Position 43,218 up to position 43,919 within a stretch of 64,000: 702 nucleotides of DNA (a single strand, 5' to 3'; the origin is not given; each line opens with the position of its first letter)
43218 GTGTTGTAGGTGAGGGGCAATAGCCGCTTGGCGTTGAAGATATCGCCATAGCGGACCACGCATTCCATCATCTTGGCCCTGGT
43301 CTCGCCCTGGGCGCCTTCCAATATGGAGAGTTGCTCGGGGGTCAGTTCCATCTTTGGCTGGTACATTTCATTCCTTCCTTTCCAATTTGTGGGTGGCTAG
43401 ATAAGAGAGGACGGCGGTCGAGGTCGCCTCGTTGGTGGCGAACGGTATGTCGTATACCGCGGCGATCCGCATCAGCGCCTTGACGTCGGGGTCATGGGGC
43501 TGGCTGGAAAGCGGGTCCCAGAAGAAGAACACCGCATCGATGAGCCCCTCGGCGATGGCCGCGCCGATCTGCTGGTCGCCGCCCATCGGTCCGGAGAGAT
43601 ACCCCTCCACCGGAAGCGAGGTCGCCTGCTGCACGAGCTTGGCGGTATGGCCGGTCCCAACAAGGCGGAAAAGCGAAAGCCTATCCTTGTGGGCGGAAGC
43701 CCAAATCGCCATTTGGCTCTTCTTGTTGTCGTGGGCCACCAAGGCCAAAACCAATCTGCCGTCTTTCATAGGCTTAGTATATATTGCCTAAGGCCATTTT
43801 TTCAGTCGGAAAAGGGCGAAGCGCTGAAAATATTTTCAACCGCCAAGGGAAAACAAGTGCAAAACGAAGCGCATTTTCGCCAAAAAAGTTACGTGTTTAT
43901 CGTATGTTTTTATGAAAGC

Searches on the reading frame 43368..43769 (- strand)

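Call 8: search_protein_families(library=pfam, proteins=[window:43368-43769:-], max_evalue=0.01)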
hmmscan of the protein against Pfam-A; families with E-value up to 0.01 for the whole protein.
window:43368-43769:- (133 aa): 1 family
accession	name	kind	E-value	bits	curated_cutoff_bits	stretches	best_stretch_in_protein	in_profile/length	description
PF02142.27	MGS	-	1.4e-16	60.8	24.1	1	23-112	5-94/94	MGS-like domain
